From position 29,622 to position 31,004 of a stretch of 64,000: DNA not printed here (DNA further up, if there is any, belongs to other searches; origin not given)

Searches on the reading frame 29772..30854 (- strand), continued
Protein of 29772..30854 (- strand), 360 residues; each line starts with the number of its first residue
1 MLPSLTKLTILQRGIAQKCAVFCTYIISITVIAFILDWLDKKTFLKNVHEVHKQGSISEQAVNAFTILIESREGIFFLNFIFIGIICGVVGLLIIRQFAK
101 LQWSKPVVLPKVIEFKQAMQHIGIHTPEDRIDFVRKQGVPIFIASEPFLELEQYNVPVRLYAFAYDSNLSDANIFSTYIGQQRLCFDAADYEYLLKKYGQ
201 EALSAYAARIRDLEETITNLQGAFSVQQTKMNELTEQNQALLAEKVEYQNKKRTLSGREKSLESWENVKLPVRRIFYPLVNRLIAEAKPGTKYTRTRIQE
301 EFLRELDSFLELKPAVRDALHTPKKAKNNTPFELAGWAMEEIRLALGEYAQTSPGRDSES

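Call 30: find_encoding_contigs(protein=P0020, flank=10000, max_places=2)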
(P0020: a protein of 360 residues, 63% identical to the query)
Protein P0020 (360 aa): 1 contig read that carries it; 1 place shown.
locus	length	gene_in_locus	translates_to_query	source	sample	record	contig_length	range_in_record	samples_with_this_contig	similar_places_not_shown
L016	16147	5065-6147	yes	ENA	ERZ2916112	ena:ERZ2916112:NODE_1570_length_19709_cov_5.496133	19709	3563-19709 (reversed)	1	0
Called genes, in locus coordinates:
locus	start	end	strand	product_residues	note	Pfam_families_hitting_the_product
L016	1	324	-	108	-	?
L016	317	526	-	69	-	PF05930:Phage_AlpA (weak)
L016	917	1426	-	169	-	PF00589:Phage_integrase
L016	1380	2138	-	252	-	PF13356:Arm-DNA-bind_3, PF22022:Phage_int_M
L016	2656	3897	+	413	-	PF11917:DUF3435 (faint), PF00589:Phage_integrase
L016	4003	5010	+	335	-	PF02661:Fic, PF21247:Fic-like_C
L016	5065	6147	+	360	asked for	-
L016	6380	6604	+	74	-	PF12728:HTH_17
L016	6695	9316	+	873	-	PF13362:Toprim_3, PF13662:Toprim_4 (weak), PF06048:DUF927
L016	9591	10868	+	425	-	PF01076:Mob_Pre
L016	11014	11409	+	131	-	-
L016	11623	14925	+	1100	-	PF13643:DUF4145 (weak), PF00270:DEAD (weak), PF04851:ResIII, PF18766:SWI2_SNF2, PF00271:Helicase_C, PF08463:EcoEI_R_C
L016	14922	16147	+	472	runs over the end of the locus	PF12161:HsdM_N (weak), PF02384:N6_Mtase, PF01170:UPF0020, PF07669:Eco57I (weak)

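Call 31: find_encoding_contigs(protein=P0048, flank=10000, max_places=2)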
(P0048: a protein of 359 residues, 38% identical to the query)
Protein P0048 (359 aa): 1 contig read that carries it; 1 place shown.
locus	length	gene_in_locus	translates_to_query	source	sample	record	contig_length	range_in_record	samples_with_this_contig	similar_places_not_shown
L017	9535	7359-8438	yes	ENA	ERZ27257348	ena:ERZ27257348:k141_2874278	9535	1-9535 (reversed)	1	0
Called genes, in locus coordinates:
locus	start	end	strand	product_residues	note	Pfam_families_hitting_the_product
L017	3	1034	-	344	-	?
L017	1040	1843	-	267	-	-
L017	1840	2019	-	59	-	-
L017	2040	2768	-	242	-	PF01656:CbiA (weak)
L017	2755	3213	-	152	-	-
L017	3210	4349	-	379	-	PF13730:HTH_36, PF11638:DnaA_N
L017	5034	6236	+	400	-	PF00589:Phage_integrase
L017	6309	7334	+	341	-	PF17761:DUF1016_N, PF06250:YhcG_C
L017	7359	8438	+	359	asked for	-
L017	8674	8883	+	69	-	PF12728:HTH_17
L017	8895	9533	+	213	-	?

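Call 32: find_encoding_contigs(protein=P0041, flank=10000, max_places=2)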
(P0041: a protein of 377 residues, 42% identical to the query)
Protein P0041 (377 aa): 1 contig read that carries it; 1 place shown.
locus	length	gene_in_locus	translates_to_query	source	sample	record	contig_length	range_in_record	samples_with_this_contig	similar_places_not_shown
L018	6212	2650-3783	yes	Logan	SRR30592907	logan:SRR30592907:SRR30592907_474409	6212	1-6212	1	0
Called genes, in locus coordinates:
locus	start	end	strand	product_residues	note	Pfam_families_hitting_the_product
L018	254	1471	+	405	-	PF11917:DUF3435 (faint), PF00589:Phage_integrase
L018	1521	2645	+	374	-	PF17761:DUF1016_N, PF06250:YhcG_C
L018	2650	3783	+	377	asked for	-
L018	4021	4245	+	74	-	PF12728:HTH_17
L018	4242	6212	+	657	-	?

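Call 33: find_encoding_contigs(protein=P0028, flank=10000, max_places=2)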
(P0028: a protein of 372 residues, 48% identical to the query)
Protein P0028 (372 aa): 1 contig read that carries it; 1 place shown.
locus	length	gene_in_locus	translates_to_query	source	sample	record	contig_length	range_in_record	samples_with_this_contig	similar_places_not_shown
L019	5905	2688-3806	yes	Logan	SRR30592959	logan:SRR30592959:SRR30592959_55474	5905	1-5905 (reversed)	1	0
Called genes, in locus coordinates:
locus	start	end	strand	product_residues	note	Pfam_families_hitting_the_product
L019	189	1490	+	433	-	PF11917:DUF3435 (faint), PF22022:Phage_int_M (faint), PF00589:Phage_integrase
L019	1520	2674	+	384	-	PF17761:DUF1016_N, PF06250:YhcG_C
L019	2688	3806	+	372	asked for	-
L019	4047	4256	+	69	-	PF12728:HTH_17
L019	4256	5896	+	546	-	PF19898:DUF6371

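Call 35: search_protein_representatives(alignment_id=A1)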
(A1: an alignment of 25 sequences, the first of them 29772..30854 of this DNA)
Query: 25 sequences, 359 profile positions. Proteins with E-value up to 0.001 (for the whole library): 163; up to 1e-10: 123; up to 1e-30: 82. The best 150 are listed.
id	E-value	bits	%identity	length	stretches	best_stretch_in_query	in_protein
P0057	8.4e-157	538.0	-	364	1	3-358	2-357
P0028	3.6e-153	526.1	-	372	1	2-357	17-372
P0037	2.0e-148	510.5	-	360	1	3-358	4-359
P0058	4.6e-122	423.7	-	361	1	4-358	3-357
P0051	4.9e-121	420.4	-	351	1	5-358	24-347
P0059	1.7e-120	418.6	-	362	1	2-358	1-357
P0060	3.0e-117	407.9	-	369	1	2-359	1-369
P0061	2.0e-114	398.6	-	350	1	3-351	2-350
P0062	1.6e-112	392.3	-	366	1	4-357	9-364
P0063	3.5e-108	378.1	-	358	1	3-358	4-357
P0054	2.7e-107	375.2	-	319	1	2-351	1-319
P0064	1.9e-106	372.4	-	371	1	5-357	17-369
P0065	1.5e-104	366.1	-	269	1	5-271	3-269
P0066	9.8e-103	360.1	-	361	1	3-357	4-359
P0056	5.9e-101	354.3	-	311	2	78-351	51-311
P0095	7.8e-53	196.0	-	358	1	2-317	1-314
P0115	2.4e-38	148.3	-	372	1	9-317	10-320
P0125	7.4e-33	130.3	-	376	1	10-309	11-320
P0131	6.3e-30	120.6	-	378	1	10-325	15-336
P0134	5.5e-28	114.2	-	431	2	12-267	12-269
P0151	2.1e-20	89.3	-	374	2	73-249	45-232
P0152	8.6e-20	87.3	-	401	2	8-241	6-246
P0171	4.4e-11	58.6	-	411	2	84-256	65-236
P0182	6.2e-09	51.6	-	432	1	78-199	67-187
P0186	2.8e-08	49.4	-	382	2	89-236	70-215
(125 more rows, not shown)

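Call 36: search_protein_families(library=pfam, proteins=[P0134, P0152, P0171, P0182, P0186, P0151, P0131, P0125, P0115, P0095], max_evalue=0.01)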
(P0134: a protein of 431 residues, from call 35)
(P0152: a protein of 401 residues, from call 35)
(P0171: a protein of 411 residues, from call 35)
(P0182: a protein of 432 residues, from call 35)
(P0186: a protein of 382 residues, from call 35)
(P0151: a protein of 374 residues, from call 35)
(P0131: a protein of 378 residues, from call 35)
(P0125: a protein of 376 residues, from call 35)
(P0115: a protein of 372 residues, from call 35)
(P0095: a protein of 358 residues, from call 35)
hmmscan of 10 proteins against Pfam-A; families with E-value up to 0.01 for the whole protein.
P0134 (431 aa): 8 families
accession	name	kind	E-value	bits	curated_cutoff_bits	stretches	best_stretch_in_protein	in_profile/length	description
PF05859.17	Mis12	-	0.0006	20.1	25.7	1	213-325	109-212/231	Mis12 protein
PF24627.1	PUMA_CC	-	0.00079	19.8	30.1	1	220-253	40-73/74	PUMA coiled-coil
PF15035.11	Rootletin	-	0.001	19.6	36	0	193-256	60-123/188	Ciliary rootlet component, centrosome cohesion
PF18595.6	Nuf2_DHR10-like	-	0.002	18.6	28.4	1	230-308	2-80/117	Nuf2, DHR10-like domain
PF14932.11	HAUS-augmin3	-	0.0058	16.6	29.4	1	182-341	43-179/260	HAUS augmin-like complex subunit 3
PF25450.1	Rab11-FIP3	-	0.0069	17.1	31.9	0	201-269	53-121/125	Rab11-FIP3-like domain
PF09726.14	Macoilin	-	0.0071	15.5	32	1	209-330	365-488/671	Macoilin family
PF08651.15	DASH_Duo1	-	0.01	16.1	25.4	0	242-272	2-32/74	DASH complex subunit Duo1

P0152 (401 aa): 0 families

P0171 (411 aa): 0 families

P0182 (432 aa): 0 families

P0186 (382 aa): 0 families

P0151 (374 aa): 0 families

P0131 (378 aa): 1 family
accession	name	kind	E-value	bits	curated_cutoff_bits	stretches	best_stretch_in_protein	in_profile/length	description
PF15294.11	Leu_zip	-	0.0092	16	28.2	0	214-335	124-240/275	Leucine zipper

P0125 (376 aa): 0 families

P0115 (372 aa): 0 families

P0095 (358 aa): 0 families

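Call 42: search_solved_structures(query=A1, max_evalue=10, show_alignments=2)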
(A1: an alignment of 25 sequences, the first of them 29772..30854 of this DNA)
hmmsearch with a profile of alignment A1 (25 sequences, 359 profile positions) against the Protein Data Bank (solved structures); distinct sequences matched with E-value up to 10: 44.
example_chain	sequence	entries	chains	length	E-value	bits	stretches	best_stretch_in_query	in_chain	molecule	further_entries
1jun_A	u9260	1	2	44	0.019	17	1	208-246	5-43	C-JUN HOMODIMER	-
2oqq_A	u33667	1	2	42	0.02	16.9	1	207-242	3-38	Transcription factor HY5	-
8qox_B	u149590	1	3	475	0.022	16.8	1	198-247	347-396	Conserved membrane protein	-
2jee_A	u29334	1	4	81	0.023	16.7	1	190-259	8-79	CELL DIVISION PROTEIN ZAPB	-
5dol_A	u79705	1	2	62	0.03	16.4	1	208-251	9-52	Initiation-control protein YabA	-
9z5u_A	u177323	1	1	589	0.034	16.2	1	208-252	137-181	sE1E2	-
25hr_E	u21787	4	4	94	0.049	15.7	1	215-260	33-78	Cell division protein FtsB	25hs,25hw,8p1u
4lin_A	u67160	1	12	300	0.051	15.6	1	181-248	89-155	Tail needle protein gp26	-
4c7n_B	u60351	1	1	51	0.057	15.4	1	208-253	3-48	SYNTHETIC ALPHA-HELIX, IM10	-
1fos_F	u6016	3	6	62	0.059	15.4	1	200-244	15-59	C-JUN PROTO-ONCOGENE PROTEIN | PROTO-ONCOGENE C-JUN | Viral jun transforming protein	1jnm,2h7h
9dsm_A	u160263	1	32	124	0.062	15.3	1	210-267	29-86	Sjogren's Syndrome Nuclear Autoantigen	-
2x7a_A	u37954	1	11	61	0.065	15.3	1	201-241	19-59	BONE MARROW STROMAL ANTIGEN 2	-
8bh1_E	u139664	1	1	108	0.074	15.1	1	215-260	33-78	Cell division protein FtsB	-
1t2k_C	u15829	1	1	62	0.079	15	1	200-243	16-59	Transcription factor AP-1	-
6b87_A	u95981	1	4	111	0.11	14.5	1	22-96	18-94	TMHC2_E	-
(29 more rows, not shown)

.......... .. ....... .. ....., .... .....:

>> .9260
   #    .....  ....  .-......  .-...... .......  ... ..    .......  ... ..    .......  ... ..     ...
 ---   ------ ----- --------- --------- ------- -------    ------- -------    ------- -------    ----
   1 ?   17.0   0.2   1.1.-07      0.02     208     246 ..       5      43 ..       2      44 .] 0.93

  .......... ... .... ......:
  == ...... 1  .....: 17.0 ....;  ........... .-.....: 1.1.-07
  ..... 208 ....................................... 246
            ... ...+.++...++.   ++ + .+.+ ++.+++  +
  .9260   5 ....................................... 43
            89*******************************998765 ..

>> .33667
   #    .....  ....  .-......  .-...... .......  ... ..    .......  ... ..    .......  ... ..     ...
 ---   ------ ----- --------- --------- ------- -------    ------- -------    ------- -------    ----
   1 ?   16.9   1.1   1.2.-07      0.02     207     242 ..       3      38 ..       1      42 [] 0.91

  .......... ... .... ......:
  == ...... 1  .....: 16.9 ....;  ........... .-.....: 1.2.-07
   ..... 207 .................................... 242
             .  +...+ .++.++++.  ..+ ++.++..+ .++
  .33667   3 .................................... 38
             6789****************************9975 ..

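Call 43: search_dna_similar(query=window:29772-30854:-, collection=plasmids, mode=protein, max_evalue=0.001, max_rows=20)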
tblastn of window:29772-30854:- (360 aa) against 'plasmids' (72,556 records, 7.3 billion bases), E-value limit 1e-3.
No match.

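Call 44: search_dna_similar(query=window:29772-30854:-, collection=phages, mode=protein, max_evalue=0.001, max_rows=20)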
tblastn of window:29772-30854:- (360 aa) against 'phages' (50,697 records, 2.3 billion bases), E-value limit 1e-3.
No match.

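Call 45: find_encoding_contigs(protein=P0134, flank=8000, max_places=2)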
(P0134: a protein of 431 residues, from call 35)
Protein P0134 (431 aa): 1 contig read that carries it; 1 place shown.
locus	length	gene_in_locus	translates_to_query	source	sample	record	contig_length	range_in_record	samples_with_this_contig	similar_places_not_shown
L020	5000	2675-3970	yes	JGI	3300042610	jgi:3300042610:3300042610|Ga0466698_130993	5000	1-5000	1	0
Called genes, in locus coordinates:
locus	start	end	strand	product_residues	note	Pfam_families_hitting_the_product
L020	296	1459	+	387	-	PF00589:Phage_integrase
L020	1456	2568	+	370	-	PF17761:DUF1016_N, PF06250:YhcG_C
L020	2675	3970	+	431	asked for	-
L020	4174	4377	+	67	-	PF12728:HTH_17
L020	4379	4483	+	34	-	-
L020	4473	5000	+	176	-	?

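Call 46: find_encoding_contigs(protein=P0182, flank=8000, max_places=2)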
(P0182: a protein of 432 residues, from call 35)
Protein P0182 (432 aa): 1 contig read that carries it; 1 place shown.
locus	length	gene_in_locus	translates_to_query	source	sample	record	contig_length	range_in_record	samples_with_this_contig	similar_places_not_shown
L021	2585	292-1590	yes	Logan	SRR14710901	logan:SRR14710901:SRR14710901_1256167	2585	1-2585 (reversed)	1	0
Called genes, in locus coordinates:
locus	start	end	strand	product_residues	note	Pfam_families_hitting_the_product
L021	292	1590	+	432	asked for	-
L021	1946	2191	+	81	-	PF05930:Phage_AlpA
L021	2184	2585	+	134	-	?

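Call 47: find_encoding_contigs(protein=P0171, flank=8000, max_places=2)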
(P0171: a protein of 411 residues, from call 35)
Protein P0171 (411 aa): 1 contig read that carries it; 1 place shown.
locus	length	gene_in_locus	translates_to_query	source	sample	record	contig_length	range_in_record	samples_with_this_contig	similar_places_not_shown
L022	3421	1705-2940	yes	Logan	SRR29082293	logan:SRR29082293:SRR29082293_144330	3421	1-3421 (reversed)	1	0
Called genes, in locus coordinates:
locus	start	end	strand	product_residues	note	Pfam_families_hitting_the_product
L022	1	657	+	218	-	?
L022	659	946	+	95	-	-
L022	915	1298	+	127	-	PF12844:HTH_19, PF13560:HTH_31, PF13413:HTH_25 (faint), PF01381:HTH_3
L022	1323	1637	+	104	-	PF01381:HTH_3 (weak)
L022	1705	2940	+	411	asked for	-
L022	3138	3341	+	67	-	PF12728:HTH_17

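Call 62: fold_search(model_id=the predicted structure, library=viral)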
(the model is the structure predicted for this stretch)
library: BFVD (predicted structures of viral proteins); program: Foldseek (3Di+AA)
matches with E <= 10: 184; with E <= 0.001: 0
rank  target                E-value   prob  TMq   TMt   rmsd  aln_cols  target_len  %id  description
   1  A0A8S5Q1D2            2.7e-01  0.35  0.23  0.16  19.3       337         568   12  Response regulator protein [Siphoviridae sp. ctOCb13]
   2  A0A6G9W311            5.6e-01  0.06  0.12  0.11  49.7       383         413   10  (no name in the UniProt tables at hand)
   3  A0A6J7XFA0            7.9e-01  0.06  0.13  0.06  46.2       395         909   12  Uncharacterized protein [uncultured Caudovirales phage]
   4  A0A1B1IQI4            8.3e-01  0.04  0.11  0.06  58.8       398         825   12  (no name in the UniProt tables at hand)
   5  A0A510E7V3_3          8.8e-01  0.11  0.17  0.06  23.5       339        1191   16  (no name in the UniProt tables at hand)
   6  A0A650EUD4            9.3e-01  0.07  0.14  0.14  56.1       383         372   10  (no name in the UniProt tables at hand)
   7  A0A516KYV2            9.8e-01  0.05  0.12  0.05  41.9       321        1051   12  (no name in the UniProt tables at hand)
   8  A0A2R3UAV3            1.0e+00  0.14  0.12  0.18  15.6       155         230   16  Minor capsid protein [Gokushovirinae environmental samples]
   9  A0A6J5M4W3            1.0e+00  0.06  0.11  0.05  40.6       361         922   10  Caudovirus, tape measure, N-terminal [uncultured Caudovirales phage]
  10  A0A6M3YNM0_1          1.0e+00  0.06  0.10  0.04  43.5       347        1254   11  (no name in the UniProt tables at hand)
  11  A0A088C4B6            1.1e+00  0.10  0.15  0.07  16.2       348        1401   11  (no name in the UniProt tables at hand)
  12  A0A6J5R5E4            1.1e+00  0.03  0.10  0.04  37.4       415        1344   11  Uncharacterized protein [uncultured Caudovirales phage]
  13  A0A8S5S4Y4            1.2e+00  0.02  0.10  0.07  45.0       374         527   10  Repressor domain protein [Myoviridae sp. cthAo37]
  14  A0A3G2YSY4            1.5e+00  0.02  0.07  0.12  11.6        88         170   19  (no name in the UniProt tables at hand)
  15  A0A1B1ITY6            1.6e+00  0.04  0.12  0.08  23.5       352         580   13  (no name in the UniProt tables at hand)
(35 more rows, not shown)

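Call 76: list_cluster_members(proteins=[P0055, P0056, P0019, P0008, P0023, P0053, P0033, P0036])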
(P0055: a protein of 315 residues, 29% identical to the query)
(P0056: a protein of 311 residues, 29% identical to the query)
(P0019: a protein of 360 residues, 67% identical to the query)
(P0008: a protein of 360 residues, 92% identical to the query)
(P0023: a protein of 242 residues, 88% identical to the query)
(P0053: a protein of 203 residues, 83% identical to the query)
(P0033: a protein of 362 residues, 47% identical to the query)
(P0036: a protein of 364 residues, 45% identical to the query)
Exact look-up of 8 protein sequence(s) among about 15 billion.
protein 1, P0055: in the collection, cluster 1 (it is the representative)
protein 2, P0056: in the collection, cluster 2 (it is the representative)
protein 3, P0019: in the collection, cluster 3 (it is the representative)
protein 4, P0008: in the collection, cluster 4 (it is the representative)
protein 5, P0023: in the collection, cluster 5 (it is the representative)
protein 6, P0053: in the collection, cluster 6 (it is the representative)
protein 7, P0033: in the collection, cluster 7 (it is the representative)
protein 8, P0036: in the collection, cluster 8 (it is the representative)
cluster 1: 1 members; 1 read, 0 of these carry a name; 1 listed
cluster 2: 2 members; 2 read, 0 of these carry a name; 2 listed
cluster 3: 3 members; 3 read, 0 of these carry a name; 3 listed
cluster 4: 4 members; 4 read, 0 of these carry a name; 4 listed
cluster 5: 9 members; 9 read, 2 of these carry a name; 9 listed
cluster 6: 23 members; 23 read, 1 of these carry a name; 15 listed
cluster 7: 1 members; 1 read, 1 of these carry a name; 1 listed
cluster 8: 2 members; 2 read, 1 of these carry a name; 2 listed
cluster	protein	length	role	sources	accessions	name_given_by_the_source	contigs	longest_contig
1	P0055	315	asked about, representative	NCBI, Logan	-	-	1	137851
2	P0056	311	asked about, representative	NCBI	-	-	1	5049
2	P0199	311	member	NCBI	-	-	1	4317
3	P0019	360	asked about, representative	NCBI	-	-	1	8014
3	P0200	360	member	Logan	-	-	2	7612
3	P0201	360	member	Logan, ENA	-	-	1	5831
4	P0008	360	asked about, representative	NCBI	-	-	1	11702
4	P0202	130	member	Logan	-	-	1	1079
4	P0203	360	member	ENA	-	-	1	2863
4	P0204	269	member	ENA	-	-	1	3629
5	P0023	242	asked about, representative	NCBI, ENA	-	-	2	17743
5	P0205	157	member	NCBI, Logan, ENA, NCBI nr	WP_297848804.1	hypothetical protein [uncultured Desulfovibrio sp.]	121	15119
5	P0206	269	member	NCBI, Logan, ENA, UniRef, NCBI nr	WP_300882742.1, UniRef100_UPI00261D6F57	hypothetical protein [uncultured Desulfovibrio sp.] | hypothetical protein n=2 Tax=uncultured Desulfovibrio sp. TaxID=167968 RepID=UPI00261D6F57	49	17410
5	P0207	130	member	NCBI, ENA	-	-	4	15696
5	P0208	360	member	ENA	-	-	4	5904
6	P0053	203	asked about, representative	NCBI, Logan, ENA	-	-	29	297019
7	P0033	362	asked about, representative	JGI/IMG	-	regulator of replication initiation timing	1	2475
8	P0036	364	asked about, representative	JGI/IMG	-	hypothetical protein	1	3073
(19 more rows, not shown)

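Call 89: find_related_loci(query=A2, collection=viral_contigs, flank=10000)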
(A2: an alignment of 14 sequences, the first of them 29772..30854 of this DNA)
Query A2 (360 aa) in viral_contigs; peptide patterns used: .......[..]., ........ (x = any residue, [..] = any of these).
22 stretches matched a pattern, but none encodes a relative of the query by tblastn (E <= 1e-3).
